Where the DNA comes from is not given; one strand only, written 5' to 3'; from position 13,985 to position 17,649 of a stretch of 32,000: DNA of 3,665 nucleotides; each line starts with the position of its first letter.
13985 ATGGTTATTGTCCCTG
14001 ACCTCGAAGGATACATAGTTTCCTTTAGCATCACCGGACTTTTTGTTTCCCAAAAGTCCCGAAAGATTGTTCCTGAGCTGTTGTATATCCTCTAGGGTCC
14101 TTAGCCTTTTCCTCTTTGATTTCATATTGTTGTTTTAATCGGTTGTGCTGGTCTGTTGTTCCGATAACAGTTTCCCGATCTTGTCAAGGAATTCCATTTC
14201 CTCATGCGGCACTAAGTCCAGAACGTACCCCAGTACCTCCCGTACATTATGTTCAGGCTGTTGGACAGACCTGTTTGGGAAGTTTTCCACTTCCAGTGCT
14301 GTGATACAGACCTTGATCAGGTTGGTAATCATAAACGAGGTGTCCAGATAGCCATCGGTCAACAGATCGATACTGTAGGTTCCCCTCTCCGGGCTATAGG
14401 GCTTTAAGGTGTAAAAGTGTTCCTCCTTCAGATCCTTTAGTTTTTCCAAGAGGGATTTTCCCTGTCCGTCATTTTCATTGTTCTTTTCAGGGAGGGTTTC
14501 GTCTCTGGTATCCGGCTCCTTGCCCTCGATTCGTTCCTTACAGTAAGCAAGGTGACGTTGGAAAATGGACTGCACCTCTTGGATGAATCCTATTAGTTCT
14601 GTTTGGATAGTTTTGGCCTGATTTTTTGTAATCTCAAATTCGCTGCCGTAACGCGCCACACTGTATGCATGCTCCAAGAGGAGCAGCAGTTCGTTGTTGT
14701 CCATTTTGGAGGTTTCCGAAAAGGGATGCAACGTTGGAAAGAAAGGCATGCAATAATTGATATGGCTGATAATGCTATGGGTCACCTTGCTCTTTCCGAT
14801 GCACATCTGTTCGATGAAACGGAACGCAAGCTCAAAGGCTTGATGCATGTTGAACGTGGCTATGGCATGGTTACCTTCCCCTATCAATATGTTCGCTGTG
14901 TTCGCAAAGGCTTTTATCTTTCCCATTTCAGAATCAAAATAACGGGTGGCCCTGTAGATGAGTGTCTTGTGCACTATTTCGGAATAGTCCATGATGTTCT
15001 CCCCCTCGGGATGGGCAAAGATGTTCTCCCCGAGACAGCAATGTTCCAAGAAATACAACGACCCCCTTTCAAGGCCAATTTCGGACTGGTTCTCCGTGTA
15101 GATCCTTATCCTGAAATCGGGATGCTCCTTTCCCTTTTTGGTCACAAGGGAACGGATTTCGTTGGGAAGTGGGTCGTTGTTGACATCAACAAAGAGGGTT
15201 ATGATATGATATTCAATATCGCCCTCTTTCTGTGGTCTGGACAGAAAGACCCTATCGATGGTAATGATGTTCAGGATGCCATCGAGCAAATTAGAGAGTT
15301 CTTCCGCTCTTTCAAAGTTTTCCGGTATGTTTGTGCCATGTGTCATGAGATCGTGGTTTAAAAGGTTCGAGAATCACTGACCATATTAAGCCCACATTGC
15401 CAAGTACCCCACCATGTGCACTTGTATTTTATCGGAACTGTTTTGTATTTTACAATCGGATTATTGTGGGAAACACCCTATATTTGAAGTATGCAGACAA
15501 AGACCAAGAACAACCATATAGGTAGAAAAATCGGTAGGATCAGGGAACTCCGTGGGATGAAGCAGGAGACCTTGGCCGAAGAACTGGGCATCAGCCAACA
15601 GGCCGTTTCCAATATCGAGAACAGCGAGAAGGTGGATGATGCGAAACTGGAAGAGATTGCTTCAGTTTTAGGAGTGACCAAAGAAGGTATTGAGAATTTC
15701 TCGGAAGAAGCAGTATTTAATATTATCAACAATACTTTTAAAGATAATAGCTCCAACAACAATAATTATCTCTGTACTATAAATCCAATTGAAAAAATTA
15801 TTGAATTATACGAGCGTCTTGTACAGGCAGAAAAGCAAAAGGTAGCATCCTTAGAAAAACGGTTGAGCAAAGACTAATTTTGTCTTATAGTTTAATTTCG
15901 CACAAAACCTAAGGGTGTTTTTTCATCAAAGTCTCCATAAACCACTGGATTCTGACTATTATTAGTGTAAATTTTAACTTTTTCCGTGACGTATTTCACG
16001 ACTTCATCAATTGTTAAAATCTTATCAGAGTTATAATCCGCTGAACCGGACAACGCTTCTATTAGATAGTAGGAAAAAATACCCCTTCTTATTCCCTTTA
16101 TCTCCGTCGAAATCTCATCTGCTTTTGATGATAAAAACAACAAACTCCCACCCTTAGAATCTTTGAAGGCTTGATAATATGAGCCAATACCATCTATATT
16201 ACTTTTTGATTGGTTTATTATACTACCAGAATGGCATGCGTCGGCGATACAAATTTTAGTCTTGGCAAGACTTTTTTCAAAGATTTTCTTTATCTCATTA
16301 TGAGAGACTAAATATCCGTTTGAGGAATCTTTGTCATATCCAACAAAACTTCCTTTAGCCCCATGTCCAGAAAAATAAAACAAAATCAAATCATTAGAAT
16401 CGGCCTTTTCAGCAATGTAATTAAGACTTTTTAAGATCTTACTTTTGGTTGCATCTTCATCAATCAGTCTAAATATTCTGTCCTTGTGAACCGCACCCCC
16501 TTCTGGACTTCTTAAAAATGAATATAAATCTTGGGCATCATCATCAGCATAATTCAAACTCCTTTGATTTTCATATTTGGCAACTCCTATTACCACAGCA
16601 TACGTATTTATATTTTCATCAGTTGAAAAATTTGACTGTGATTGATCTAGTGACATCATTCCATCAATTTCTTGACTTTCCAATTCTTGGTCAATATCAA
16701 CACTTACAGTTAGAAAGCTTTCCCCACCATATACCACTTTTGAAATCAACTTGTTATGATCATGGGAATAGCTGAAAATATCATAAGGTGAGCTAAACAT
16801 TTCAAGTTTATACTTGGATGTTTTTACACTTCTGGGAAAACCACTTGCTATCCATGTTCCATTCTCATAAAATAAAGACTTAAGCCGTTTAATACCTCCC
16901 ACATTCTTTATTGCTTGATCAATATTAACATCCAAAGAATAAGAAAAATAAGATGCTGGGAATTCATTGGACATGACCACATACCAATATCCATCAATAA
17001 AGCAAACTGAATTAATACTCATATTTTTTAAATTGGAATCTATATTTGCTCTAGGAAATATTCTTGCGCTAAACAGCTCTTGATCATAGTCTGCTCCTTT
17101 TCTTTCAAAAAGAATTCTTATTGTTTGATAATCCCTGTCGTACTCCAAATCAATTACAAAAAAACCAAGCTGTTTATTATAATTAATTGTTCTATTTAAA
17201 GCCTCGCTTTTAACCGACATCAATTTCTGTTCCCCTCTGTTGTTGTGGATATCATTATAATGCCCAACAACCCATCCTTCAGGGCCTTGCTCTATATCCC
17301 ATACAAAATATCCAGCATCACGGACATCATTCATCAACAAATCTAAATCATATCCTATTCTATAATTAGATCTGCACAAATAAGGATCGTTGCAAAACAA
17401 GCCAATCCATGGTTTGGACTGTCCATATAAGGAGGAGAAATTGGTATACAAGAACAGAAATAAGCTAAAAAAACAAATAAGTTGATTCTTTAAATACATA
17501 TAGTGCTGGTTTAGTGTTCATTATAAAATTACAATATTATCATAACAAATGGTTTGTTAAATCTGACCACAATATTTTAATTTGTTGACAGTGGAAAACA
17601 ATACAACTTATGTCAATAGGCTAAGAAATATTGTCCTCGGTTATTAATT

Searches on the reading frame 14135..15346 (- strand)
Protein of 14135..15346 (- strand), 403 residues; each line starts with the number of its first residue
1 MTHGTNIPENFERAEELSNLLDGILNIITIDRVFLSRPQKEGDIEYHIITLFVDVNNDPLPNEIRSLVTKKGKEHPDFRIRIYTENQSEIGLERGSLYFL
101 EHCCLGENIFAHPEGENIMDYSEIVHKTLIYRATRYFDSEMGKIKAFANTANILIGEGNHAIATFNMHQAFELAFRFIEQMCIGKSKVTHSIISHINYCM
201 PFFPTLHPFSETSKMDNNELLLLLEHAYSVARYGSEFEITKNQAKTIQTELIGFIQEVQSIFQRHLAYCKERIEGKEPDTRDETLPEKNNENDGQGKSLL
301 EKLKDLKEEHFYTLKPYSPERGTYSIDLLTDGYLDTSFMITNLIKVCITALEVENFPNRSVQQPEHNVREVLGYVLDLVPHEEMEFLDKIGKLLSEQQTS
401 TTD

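Call 37: search_protein_families(library=pfam, proteins=[window:14135-15346:-], max_evalue=0.01)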
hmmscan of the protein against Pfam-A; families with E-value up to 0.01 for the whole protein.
window:14135-15346:- (403 aa): 1 family
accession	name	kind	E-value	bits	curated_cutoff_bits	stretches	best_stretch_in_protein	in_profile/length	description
PF05168.19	HEPN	-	2.6e-07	31.2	22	1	146-249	10-105/117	HEPN domain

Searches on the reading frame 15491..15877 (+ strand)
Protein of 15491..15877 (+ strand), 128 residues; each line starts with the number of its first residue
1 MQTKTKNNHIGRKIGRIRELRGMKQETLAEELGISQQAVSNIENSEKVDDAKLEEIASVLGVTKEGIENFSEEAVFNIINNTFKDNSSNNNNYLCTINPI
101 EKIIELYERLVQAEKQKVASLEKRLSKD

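Call 37: search_protein_families(library=pfam, proteins=[window:15491-15877:+], max_evalue=0.01)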
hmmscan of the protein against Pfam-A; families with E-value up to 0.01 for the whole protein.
window:15491-15877:+ (128 aa): 15 families
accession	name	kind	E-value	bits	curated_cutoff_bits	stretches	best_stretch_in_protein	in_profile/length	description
PF01381.28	HTH_3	-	3e-13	50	23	1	16-64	3-52/55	Helix-turn-helix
PF13560.12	HTH_31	-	6.7e-09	36.4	27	1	10-65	2-59/64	Helix-turn-helix domain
PF13443.12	HTH_26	-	9e-07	29.5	22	1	14-63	2-53/63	Cro/C1-type HTH DNA-binding domain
PF04545.22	Sigma70_r4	-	4.3e-06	26.6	24.1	1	19-44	17-42/50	Sigma-70, region 4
PF12844.13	HTH_19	-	0.00036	20.8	30.2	1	11-55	1-46/64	Helix-turn-helix domain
PF15943.11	YdaS_toxin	-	0.00042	20.5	30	0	25-42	11-28/65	Bacterial toxin YdaS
PF08281.18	Sigma70_r4_2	-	0.00057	19.9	25.7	0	18-40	22-44/54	Sigma-70, region 4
PF04967.18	HTH_10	-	0.00059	20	23.1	0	21-41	22-42/53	HTH DNA binding domain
PF16509.11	KORA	-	0.00063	20.3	26.7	0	21-44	29-52/84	TrfB plasmid transcriptional repressor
PF13545.12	HTH_Crp_2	-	0.0039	17.6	27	0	22-42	22-42/70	Crp-like helix-turn-helix domain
PF13413.12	HTH_25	-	0.0041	17.4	24.6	0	17-45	5-33/62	Helix-turn-helix domain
PF17762.8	HTH_ParB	-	0.0057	17.2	22.6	0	16-41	14-39/102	ParB HTH domain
PF14549.12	P22_Cro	-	0.0058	16.8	30.2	0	25-41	12-28/60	DNA-binding transcriptional regulator Cro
PF13384.12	HTH_23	-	0.0076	16.5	24.6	0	19-42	16-37/50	Homeodomain-like domain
PF13744.12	HTH_37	-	0.01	16.1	27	0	10-53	19-61/80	Helix-turn-helix domain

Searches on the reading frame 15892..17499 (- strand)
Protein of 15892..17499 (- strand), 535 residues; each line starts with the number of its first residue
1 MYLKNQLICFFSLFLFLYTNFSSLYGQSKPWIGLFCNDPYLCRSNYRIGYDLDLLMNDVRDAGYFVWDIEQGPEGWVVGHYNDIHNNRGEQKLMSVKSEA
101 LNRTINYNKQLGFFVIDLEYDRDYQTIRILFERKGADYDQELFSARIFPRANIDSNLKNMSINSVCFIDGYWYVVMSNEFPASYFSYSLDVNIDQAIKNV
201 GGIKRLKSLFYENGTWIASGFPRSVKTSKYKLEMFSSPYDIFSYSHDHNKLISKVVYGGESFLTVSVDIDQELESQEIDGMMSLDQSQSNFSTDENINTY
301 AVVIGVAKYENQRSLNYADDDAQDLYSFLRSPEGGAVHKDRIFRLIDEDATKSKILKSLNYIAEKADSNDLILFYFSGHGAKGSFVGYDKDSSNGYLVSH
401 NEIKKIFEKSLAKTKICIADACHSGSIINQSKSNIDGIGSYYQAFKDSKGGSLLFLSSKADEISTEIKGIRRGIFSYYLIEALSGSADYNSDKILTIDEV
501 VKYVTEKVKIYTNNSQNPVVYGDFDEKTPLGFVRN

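Call 37: search_protein_families(library=pfam, proteins=[window:15892-17499:-], max_evalue=0.01)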
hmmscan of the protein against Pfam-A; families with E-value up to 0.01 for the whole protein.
window:15892-17499:- (535 aa): 2 families
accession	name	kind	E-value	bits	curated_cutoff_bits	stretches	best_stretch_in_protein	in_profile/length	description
PF00656.27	Peptidase_C14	-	1.3e-23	84.3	21.4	1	300-522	3-225/233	Caspase domain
PF01650.23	Peptidase_C13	-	7.1e-06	26.2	22.8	1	365-433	104-171/258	Peptidase C13 family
